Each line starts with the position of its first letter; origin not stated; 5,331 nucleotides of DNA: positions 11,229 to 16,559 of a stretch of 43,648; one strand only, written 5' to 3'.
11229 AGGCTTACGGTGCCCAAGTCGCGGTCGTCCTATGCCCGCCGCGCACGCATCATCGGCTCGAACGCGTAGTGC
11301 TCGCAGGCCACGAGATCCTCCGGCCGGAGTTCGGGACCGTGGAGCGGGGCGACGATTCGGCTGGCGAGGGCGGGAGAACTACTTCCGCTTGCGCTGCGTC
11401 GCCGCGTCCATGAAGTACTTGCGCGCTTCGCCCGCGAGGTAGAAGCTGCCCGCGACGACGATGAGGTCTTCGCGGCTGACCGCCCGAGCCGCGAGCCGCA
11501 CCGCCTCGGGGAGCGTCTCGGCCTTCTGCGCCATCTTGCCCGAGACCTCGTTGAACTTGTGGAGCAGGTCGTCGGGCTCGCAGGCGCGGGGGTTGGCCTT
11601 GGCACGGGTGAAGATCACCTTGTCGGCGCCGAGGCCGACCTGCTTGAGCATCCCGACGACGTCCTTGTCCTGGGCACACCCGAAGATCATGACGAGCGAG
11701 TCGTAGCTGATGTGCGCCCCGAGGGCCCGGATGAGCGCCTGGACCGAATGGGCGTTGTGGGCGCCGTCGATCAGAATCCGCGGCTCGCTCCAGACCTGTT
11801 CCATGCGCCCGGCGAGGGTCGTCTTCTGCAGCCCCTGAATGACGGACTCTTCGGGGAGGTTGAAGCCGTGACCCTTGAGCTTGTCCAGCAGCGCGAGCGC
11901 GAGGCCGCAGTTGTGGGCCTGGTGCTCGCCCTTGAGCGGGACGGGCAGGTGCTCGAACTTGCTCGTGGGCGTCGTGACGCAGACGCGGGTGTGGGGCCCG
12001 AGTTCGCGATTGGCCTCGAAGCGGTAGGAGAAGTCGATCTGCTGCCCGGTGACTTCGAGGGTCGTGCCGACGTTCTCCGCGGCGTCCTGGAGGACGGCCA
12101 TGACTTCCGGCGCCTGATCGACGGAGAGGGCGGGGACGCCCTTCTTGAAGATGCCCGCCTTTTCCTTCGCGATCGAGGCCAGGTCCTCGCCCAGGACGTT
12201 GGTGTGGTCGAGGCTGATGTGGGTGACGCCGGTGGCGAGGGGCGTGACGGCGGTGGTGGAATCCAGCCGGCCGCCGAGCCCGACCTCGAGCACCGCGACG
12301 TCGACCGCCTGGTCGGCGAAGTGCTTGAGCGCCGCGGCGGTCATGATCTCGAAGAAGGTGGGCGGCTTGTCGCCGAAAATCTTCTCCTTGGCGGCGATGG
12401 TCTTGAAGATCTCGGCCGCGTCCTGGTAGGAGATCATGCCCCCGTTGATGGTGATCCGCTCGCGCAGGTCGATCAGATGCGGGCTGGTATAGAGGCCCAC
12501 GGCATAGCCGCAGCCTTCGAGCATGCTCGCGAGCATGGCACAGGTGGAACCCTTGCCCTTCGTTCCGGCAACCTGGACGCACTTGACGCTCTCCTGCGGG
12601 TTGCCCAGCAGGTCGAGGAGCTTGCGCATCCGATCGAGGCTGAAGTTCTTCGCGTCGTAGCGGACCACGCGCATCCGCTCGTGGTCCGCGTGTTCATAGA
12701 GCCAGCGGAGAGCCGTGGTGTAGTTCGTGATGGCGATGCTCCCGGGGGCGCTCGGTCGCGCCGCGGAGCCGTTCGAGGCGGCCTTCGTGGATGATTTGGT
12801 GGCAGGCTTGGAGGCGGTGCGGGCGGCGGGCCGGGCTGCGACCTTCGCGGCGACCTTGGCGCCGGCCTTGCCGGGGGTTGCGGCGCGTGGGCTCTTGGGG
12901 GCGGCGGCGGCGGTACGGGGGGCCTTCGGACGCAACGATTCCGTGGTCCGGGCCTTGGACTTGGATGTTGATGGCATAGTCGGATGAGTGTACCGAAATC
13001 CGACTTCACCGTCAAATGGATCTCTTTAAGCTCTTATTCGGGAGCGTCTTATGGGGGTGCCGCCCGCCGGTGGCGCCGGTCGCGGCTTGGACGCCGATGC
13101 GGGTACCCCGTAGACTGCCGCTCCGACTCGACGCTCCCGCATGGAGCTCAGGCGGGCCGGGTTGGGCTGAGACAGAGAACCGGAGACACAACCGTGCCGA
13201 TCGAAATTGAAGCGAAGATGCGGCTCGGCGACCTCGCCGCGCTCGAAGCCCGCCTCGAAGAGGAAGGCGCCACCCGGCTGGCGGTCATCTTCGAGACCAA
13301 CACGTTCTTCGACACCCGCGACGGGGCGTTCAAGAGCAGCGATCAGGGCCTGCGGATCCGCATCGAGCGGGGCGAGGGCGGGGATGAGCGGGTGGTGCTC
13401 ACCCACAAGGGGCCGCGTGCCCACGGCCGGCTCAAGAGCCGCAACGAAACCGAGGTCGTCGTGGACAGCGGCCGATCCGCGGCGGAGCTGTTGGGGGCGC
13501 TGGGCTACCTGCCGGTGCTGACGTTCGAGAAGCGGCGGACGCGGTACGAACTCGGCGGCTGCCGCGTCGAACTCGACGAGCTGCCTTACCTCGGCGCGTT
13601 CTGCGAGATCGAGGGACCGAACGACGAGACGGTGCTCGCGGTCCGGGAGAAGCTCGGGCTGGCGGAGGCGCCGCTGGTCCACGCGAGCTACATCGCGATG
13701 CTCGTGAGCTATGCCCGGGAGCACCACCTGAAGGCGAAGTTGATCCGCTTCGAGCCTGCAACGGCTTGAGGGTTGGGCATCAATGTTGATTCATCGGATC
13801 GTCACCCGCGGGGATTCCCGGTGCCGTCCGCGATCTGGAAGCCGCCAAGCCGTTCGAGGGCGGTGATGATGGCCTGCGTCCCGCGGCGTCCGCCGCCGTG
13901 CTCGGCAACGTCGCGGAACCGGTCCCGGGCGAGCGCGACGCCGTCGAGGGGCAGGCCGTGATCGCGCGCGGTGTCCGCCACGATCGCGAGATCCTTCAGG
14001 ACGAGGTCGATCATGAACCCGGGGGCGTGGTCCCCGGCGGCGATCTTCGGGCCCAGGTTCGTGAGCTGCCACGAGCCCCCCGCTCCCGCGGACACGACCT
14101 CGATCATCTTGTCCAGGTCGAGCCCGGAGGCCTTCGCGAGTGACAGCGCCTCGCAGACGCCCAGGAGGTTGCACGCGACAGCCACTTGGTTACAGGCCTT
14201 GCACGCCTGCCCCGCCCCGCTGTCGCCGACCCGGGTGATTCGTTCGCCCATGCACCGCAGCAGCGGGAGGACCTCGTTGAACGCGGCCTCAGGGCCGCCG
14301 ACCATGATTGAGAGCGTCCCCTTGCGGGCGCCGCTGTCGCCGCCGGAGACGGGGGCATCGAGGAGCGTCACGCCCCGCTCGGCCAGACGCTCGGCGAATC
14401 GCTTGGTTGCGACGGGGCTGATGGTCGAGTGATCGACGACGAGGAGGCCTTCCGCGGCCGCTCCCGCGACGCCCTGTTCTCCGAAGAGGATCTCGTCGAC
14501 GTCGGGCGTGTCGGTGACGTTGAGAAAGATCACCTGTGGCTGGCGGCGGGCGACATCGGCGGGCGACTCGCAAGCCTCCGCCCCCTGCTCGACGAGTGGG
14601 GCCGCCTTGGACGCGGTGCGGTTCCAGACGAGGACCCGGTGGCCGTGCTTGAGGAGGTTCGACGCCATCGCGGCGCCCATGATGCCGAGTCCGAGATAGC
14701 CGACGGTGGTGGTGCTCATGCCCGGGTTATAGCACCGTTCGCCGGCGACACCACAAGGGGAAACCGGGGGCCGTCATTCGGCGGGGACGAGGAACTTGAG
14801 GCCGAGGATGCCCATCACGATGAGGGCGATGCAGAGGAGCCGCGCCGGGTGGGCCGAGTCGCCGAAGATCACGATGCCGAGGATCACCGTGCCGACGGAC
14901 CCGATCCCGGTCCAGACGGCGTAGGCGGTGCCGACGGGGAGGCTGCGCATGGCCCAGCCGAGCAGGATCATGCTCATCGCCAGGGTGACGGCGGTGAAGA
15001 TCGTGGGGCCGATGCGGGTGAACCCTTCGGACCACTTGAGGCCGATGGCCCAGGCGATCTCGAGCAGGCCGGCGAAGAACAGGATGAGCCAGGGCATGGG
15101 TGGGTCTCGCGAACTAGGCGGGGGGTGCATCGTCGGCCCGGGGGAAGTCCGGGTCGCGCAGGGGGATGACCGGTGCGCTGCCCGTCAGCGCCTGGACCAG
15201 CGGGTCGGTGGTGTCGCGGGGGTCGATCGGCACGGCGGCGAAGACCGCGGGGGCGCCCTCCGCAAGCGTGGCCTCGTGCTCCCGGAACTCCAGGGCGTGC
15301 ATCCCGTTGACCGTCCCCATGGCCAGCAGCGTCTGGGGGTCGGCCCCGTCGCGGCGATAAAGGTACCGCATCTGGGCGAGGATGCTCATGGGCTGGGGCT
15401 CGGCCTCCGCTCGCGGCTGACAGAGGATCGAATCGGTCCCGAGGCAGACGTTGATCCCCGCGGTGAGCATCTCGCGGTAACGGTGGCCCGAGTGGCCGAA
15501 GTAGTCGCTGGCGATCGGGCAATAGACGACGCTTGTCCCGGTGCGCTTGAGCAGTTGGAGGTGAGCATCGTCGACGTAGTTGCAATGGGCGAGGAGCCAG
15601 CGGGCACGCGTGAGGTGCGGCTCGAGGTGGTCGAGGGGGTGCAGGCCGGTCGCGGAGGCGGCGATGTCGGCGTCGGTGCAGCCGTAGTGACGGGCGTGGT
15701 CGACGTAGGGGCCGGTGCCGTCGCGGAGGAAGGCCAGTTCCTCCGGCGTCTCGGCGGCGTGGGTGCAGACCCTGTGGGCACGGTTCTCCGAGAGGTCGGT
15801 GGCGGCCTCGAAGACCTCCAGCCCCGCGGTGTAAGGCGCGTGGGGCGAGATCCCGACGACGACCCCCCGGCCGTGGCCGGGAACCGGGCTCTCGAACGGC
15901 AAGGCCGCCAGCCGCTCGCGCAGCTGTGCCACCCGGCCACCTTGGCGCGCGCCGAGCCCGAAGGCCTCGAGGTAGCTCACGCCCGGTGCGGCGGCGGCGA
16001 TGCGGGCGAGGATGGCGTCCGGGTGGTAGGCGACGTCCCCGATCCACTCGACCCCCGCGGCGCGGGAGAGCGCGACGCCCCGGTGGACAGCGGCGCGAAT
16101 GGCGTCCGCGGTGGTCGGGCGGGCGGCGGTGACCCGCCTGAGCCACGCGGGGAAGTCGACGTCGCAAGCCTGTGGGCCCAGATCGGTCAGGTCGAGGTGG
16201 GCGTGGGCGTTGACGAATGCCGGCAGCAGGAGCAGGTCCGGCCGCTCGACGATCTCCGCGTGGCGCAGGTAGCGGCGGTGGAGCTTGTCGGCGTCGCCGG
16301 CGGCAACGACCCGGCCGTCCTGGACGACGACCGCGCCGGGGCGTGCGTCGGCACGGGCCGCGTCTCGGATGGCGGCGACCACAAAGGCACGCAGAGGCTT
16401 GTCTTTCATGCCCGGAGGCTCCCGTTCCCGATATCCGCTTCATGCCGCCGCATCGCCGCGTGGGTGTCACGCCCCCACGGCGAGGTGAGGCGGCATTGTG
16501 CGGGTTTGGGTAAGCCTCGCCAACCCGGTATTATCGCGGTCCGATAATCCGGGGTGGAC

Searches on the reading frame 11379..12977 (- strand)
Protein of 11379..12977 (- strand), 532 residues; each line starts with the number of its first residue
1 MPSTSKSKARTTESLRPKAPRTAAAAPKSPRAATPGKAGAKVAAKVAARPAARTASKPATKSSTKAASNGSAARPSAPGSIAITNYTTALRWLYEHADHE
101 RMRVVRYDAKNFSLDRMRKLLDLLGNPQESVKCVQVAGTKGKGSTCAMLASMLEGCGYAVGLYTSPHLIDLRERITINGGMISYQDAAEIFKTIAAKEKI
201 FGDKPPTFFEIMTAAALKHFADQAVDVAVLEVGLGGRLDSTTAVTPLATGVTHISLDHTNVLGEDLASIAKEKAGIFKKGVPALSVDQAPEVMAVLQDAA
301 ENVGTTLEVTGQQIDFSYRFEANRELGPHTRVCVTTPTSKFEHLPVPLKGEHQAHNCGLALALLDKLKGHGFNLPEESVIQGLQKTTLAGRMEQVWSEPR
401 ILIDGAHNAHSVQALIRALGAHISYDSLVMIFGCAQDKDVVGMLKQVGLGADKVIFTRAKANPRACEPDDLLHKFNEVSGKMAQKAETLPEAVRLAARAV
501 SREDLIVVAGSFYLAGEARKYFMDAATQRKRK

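Call 72: search_protein_families(library=pfam, proteins=[window:11379-12977:-], max_evalue=0.001)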
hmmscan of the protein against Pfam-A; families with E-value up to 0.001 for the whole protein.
window:11379-12977:- (532 aa): 2 families
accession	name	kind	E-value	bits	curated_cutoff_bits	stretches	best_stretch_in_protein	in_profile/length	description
PF02875.26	Mur_ligase_C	-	6.4e-20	72.7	28.4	1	390-512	1-127/127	Mur ligase, glutamate ligase domain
PF08245.18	Mur_ligase_M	-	4.4e-11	43.5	24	1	136-363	1-199/200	Mur ligase middle domain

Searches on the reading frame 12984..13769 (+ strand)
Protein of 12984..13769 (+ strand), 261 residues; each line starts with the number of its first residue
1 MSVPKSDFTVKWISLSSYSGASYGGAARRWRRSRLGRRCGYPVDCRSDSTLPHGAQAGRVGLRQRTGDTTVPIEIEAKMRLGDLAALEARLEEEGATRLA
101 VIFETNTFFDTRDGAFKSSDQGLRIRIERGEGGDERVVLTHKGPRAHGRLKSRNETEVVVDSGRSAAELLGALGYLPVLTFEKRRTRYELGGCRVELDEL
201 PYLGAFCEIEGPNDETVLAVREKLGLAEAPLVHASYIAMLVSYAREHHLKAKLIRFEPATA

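Call 25: search_protein_families(library=pfam, proteins=[window:12984-13769:+], max_evalue=0.00001)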
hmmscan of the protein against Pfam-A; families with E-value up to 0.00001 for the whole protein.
window:12984-13769:+ (261 aa): 1 family
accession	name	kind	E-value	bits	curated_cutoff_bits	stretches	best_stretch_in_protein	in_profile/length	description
PF01928.26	CYTH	-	4.8e-25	88.8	23.2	1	73-227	2-170/179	CYTH domain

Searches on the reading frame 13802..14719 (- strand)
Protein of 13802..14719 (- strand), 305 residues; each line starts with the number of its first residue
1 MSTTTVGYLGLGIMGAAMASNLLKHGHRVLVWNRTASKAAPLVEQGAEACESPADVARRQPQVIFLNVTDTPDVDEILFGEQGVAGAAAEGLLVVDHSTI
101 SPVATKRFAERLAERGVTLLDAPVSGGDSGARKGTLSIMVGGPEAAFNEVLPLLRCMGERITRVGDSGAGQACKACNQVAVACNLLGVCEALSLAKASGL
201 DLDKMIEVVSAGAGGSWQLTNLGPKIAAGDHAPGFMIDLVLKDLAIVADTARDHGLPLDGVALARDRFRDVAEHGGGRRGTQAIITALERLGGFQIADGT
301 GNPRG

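Call 25: search_protein_families(library=pfam, proteins=[window:13802-14719:-], max_evalue=0.00001)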
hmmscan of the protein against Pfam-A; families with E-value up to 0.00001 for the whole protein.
window:13802-14719:- (305 aa): 3 families
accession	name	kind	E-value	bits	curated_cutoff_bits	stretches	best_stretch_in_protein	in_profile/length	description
PF03446.21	NAD_binding_2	-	7.5e-53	179.3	21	1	5-165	1-161/161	NAD binding domain of 6-phosphogluconate dehydrogenase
PF14833.11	NAD_binding_11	-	4.5e-34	117.8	30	1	168-287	1-121/122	NAD-binding of NADP-dependent 3-hydroxyisobutyrate dehydrogenase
PF03807.23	F420_oxidored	-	5.8e-08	33.7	21.6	1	6-68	2-67/94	NADP oxidoreductase coenzyme F420-dependent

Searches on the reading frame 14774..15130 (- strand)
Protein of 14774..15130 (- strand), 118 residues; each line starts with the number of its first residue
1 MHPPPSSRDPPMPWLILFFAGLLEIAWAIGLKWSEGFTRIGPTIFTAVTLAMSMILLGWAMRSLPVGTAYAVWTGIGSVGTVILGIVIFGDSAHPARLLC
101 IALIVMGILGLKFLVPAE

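Call 25: search_protein_families(library=pfam, proteins=[window:14774-15130:-], max_evalue=0.00001)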
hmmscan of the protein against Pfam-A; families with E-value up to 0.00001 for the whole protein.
window:14774-15130:- (118 aa): 1 family
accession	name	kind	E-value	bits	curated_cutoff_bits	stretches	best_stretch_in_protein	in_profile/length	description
PF00893.25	Multi_Drug_Res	-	3.8e-28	98.3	23.7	1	12-104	1-93/93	Small Multidrug Resistance protein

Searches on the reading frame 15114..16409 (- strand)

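Call 25: search_protein_families(library=pfam, proteins=[window:15114-16409:-], max_evalue=0.00001)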
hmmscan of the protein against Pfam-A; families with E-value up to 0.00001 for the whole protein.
window:15114-16409:- (431 aa): 2 families
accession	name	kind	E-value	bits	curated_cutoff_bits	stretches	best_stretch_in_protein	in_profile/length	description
PF01979.26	Amidohydro_1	-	4.1e-26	92.5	25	1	61-394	2-319/345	Amidohydrolase family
PF07969.17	Amidohydro_3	-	2.6e-06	27.7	29.7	0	309-403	357-454/472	Amidohydrolase family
